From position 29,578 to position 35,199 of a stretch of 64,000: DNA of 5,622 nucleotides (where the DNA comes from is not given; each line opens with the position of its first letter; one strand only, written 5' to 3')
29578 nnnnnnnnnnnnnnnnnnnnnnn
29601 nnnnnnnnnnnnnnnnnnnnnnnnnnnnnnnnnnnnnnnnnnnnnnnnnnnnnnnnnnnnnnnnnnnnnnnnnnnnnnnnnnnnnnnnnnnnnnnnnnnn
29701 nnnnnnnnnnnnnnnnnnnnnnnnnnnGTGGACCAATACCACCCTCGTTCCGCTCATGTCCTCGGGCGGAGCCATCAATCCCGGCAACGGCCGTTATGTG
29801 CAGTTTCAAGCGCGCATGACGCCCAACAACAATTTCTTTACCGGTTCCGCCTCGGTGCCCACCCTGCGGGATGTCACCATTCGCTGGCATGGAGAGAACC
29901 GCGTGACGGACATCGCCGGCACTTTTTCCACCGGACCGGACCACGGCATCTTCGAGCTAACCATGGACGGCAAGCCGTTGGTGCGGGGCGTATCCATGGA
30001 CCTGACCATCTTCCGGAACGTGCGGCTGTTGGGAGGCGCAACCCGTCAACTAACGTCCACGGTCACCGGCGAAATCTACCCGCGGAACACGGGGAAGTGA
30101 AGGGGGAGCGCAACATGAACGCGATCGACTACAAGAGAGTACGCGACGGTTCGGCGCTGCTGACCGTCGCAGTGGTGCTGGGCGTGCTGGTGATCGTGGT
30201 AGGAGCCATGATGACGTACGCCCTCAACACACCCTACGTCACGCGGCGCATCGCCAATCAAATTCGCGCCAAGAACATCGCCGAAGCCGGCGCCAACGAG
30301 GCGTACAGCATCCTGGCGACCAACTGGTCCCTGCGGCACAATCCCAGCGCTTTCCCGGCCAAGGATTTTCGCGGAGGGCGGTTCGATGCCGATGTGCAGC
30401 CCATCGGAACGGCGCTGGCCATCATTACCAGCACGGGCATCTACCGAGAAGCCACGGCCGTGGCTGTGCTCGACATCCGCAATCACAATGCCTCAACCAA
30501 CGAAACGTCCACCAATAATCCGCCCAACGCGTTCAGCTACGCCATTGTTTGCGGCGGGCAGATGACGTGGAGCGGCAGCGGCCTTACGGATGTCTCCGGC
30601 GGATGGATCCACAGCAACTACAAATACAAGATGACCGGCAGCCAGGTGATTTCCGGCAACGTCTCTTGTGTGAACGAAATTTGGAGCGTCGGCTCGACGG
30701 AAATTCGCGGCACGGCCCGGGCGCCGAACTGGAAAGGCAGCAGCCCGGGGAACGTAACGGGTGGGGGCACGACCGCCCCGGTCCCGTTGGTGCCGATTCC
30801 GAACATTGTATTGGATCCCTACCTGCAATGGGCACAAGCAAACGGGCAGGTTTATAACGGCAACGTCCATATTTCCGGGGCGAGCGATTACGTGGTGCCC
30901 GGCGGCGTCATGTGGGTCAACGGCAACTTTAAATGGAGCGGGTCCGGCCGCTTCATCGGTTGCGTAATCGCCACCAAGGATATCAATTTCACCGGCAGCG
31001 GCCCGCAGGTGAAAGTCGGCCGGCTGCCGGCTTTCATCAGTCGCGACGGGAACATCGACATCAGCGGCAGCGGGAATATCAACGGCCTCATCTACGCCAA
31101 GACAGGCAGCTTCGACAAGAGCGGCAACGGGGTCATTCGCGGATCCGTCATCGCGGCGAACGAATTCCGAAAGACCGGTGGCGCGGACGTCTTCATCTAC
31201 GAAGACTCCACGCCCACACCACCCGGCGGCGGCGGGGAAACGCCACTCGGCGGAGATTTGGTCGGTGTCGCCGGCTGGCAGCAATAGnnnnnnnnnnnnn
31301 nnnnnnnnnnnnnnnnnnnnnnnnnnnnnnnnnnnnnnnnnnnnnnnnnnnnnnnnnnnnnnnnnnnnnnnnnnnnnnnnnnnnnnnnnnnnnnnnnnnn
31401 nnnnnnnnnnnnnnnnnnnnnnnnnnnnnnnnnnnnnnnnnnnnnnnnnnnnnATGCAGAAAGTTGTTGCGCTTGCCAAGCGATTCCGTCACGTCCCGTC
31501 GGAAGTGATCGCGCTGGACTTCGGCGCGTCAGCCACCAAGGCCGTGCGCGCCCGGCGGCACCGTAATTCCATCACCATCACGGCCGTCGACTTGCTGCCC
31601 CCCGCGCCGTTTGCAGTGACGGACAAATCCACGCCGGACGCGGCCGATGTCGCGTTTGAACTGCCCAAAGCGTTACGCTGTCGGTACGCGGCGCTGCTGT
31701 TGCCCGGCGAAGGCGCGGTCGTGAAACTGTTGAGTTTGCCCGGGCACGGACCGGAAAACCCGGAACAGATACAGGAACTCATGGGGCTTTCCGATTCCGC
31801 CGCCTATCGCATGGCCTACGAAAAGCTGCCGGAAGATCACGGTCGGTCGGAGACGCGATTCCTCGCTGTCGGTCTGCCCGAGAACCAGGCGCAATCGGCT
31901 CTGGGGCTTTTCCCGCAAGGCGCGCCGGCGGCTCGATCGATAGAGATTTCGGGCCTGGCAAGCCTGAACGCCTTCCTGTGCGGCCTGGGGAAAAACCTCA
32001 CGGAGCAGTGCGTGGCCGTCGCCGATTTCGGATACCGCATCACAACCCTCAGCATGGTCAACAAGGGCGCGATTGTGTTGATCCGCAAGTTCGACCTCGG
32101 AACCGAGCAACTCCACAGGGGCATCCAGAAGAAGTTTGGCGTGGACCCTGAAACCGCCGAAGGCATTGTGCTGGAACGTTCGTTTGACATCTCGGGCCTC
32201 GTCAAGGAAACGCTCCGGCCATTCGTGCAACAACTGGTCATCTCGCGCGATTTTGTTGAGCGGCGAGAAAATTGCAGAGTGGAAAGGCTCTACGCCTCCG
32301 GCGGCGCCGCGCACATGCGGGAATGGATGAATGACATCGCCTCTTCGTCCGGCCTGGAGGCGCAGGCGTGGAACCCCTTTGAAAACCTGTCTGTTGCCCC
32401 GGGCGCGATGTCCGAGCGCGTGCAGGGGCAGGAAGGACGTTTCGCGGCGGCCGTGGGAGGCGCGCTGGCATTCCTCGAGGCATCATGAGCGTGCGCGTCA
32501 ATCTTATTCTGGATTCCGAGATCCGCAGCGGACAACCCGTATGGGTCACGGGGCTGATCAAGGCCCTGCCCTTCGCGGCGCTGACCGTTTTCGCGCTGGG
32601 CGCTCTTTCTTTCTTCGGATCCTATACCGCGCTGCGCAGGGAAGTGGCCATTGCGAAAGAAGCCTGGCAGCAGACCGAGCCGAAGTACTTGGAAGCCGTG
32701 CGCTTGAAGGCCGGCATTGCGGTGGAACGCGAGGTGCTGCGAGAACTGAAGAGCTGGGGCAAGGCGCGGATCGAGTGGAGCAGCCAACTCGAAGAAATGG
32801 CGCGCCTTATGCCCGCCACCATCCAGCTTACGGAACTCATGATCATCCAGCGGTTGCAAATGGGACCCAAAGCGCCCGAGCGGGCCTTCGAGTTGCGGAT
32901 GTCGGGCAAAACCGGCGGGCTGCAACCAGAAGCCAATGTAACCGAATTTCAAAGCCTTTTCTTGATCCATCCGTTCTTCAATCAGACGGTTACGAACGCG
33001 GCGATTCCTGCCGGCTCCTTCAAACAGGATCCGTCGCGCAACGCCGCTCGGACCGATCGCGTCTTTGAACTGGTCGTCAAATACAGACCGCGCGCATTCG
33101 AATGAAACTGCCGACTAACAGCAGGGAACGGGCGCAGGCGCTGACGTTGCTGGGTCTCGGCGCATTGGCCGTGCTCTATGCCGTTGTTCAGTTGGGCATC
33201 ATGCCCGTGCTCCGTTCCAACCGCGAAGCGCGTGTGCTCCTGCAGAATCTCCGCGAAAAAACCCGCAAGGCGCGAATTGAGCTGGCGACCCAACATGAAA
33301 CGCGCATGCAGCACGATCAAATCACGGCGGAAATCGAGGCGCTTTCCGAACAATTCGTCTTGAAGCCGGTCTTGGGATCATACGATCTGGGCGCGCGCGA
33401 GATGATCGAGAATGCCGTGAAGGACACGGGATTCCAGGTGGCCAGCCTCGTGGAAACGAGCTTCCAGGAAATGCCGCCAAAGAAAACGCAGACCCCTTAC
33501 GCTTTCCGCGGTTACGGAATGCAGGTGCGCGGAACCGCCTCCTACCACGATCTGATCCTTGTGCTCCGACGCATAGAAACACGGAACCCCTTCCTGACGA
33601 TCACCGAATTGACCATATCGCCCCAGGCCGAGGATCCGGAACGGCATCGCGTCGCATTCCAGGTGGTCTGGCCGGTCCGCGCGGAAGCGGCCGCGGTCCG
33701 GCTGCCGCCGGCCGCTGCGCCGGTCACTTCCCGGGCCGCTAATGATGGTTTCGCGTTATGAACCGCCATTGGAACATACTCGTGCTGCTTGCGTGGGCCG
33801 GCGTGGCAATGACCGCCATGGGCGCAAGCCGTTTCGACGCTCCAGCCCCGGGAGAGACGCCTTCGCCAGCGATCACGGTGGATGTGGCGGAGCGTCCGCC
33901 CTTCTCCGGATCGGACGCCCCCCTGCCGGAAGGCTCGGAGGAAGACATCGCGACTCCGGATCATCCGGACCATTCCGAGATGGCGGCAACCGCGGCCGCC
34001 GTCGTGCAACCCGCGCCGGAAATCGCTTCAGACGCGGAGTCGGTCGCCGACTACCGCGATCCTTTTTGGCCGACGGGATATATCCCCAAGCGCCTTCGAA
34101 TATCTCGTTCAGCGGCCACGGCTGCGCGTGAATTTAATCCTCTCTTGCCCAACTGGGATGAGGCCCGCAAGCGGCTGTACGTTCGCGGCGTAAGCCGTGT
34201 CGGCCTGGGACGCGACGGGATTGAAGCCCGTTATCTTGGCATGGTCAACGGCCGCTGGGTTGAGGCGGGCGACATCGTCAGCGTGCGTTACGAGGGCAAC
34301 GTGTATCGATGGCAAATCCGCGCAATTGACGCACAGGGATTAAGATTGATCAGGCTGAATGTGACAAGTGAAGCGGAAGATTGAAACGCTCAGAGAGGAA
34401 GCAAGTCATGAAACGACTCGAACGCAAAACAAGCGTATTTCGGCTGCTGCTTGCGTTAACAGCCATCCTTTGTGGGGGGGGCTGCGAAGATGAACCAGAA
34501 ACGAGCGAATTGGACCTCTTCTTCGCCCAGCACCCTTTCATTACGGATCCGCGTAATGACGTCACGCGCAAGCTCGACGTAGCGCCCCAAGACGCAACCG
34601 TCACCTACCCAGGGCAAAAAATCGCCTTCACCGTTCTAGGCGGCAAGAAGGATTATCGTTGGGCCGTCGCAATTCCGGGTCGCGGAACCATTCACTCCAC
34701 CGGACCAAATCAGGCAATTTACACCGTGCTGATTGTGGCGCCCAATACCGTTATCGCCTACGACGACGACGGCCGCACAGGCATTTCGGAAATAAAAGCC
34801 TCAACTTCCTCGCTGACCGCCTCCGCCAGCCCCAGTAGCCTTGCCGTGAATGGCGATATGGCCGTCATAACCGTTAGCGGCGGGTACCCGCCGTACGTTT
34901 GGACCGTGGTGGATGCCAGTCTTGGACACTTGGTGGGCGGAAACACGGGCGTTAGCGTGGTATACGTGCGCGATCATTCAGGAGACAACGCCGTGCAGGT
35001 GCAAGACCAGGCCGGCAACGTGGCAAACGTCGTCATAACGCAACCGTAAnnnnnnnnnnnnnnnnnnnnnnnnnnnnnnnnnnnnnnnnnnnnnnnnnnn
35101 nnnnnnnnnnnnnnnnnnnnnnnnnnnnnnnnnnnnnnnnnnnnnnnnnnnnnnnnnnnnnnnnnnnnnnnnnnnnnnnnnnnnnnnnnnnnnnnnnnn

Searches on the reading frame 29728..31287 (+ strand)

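Call 7: search_protein_families(library=pfam, proteins=[window:29728-31287:+], max_evalue=0.01)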
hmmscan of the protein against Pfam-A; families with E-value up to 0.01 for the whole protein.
window:29728-31287:+ (519 aa): 1 family
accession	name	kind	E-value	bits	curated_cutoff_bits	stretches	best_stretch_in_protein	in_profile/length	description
PF23981.1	DUF7305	-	0.0055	17.1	27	0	417-483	101-172/185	Domain of unknown function (DUF7305)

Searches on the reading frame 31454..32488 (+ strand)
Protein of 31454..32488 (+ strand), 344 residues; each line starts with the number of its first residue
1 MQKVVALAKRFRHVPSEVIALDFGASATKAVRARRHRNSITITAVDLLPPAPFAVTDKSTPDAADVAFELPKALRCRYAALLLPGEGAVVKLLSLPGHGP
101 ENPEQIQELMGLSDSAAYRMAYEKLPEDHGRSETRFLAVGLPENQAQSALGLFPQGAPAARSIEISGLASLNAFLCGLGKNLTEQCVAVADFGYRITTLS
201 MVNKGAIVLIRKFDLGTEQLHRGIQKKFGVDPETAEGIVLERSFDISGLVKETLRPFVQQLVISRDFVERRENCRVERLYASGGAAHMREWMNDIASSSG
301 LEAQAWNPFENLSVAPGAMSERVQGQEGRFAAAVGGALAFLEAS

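Call 7: search_protein_families(library=pfam, proteins=[window:31454-32488:+], max_evalue=0.01)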
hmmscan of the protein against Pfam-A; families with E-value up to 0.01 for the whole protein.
window:31454-32488:+ (344 aa): 2 families
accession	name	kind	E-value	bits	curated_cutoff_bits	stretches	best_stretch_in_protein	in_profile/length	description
PF11104.14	PilM_2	-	3.2e-19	69.5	27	1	177-338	172-337/340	Type IV pilus assembly protein PilM;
PF14450.12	FtsA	-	0.0071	17.1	31.8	0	188-244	1-57/127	Cell division protein FtsA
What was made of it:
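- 31454..32488 (+): PilM (actin-like ATPase fold). Pfam PilM_2 3.2e-19 (call 7).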

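Call 54: search_protein_families(library=ncbifam, proteins=[window:31454-32488:+], max_evalue=0.001)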
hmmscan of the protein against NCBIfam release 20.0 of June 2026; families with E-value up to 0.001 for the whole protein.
window:31454-32488:+ (344 aa): 3 families
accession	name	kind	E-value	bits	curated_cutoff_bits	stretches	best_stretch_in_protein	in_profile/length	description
TIGR01175.1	pilM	subfamily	2.8e-17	62.7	133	1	17-338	4-345/348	type IV pilus assembly protein PilM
TIGR02529.1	EutJ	subfamily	0.00087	18.8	152.1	0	187-319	110-236/239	ethanolamine utilization protein EutJ family protein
TIGR01174.1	ftsA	equivalog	0.00092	18.4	175.85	0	163-240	177-251/371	cell division protein FtsA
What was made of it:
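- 31454..32488 (+): TIGR01175 (call 54).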

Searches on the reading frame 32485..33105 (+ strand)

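Call 7: search_protein_families(library=pfam, proteins=[window:32485-33105:+], max_evalue=0.01)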
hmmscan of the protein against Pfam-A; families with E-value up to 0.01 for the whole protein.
window:32485-33105:+ (206 aa): 0 families

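Call 14: search_protein_families(library=ncbifam, proteins=[window:32485-33105:+], max_evalue=0.01)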
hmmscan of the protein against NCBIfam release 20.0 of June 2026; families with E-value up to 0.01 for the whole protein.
window:32485-33105:+ (206 aa): 0 families

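Call 83: search_protein_families(library=pfam, proteins=[window:32485-33105:+], max_evalue=10)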
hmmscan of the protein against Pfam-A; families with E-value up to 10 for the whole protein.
window:32485-33105:+ (206 aa): 2 families
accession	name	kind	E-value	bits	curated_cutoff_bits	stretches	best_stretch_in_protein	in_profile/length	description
PF08412.15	Ion_trans_N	-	0.043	13.9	27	1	40-55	13-28/44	Ion transport protein N-terminal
PF23647.2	TRAPPC13_M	-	0.19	12.7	27.7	1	66-113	73-120/125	Trafficking protein particle complex subunit 13, middle domain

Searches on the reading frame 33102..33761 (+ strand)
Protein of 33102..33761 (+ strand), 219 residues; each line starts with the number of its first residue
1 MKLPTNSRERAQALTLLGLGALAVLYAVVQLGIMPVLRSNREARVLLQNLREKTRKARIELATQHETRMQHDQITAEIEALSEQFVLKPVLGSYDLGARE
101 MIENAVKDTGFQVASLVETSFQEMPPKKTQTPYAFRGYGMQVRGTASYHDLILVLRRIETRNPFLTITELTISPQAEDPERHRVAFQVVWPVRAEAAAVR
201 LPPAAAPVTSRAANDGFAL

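Call 7: search_protein_families(library=pfam, proteins=[window:33102-33761:+], max_evalue=0.01)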
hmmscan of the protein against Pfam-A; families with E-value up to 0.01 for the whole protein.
window:33102-33761:+ (219 aa): 1 family
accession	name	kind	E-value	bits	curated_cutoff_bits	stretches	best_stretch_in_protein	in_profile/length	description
PF10741.14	T2SSM_b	-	1.2e-05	25.6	21.7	1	101-176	22-89/111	Type II secretion system (T2SS), protein M subtype b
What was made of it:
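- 33102..33761 (+): PilO/GspM-like protein. Pfam T2SSM_b 1.2e-5 (call 7).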

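Call 14: search_protein_families(library=ncbifam, proteins=[window:33102-33761:+], max_evalue=0.01)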
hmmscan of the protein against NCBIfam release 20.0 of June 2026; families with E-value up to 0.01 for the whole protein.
window:33102-33761:+ (219 aa): 2 families
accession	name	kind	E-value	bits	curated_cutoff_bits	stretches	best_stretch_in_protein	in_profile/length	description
NF040576.1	T2SS_GspM_XpsM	equivalog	7.6e-08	32.2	60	1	13-182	4-160/180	type II secretion system protein GspM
NF058631.1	sRNA_TF_AbmR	equivalog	0.0083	15.7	160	0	46-72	57-83/167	ATP-binding transcription factor AbmR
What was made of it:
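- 33102..33761 (+): NCBIfam GspM 7.6e-8 (call 14).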

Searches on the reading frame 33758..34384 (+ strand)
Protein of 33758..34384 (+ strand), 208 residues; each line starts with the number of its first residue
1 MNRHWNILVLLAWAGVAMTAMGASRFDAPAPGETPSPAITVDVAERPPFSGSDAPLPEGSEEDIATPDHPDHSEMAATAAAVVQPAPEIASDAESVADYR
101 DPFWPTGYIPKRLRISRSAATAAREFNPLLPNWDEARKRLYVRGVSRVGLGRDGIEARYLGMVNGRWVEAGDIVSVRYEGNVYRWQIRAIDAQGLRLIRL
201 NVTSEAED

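Call 7: search_protein_families(library=pfam, proteins=[window:33758-34384:+], max_evalue=0.01)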
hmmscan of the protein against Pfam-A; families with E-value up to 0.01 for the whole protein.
window:33758-34384:+ (208 aa): 0 families

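Call 14: search_protein_families(library=ncbifam, proteins=[window:33758-34384:+], max_evalue=0.01)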
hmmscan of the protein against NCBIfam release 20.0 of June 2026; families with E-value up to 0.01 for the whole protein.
window:33758-34384:+ (208 aa): 0 families

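Call 64: search_solved_structures(query=window:33758-34384:+, max_evalue=10)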
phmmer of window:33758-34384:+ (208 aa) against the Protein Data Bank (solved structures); distinct sequences matched with E-value up to 10: 1.
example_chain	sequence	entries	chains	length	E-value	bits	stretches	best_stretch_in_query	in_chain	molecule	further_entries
8dmb_P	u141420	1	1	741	0.04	17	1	126-198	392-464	Ubiquitin-like protein SMT3,IsrB protein,monomeric superfolder Green Fluorescent Protein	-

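Call 83: search_protein_families(library=pfam, proteins=[window:33758-34384:+], max_evalue=10)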
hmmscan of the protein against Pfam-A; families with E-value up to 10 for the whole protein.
window:33758-34384:+ (208 aa): 0 families

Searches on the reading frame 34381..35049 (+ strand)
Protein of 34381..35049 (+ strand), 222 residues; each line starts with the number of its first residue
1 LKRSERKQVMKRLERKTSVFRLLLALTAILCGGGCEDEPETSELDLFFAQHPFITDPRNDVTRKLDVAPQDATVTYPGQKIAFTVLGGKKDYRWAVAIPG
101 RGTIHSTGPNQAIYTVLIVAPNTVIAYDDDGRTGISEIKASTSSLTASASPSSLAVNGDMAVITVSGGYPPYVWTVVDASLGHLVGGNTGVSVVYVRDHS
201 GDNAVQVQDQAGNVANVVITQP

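Call 7: search_protein_families(library=pfam, proteins=[window:34381-35049:+], max_evalue=0.01)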
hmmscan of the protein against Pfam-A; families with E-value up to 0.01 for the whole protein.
window:34381-35049:+ (222 aa): 0 families

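Call 14: search_protein_families(library=ncbifam, proteins=[window:34381-35049:+], max_evalue=0.01)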
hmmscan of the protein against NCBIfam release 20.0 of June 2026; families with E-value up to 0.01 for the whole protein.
window:34381-35049:+ (222 aa): 0 families

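Call 63: search_solved_structures(query=window:34381-35049:+, max_evalue=10)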
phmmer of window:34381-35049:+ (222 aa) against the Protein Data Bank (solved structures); distinct sequences matched with E-value up to 10: 0.
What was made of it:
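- Tried and rejected: Nothing found (calls 63, 64).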

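Call 77: find_homologous_proteins(query=window:34408-35049:+, max_evalue=0.001)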
Query window:34408-35049:+ (213 aa): 3 proteins with E <= 0.001 among 373 candidates.
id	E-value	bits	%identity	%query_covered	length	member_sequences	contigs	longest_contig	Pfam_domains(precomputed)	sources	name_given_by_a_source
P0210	1.7e-136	470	100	100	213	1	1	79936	-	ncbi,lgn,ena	-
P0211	7.8e-113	393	83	100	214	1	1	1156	-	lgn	-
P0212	4.4e-4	38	30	56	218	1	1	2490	-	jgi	jgi:hypothetical protein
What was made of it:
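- Tried and rejected: It gave only 2 relatives, because the method depends on shared words (call 77).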

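Call 83: search_protein_families(library=pfam, proteins=[window:34408-35049:+], max_evalue=10)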
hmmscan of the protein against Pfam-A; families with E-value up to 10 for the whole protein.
window:34408-35049:+ (213 aa): 1 family
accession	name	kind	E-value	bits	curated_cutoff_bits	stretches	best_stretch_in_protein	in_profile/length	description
PF06832.18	BiPBP_C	-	0.12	12.7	26.8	1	154-209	37-89/90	Penicillin-Binding Protein C-terminus Family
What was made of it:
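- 34408..35049 (+): Probable lipoprotein (signal peptide ...LCGGGC|EDE) with two repeated segments, guessed to be Ig-like. It is the real upstream neighbour and is conserved next to the secretin with or without the giant. No Pfam or PDB sequence hit (calls 7, 63, 83).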
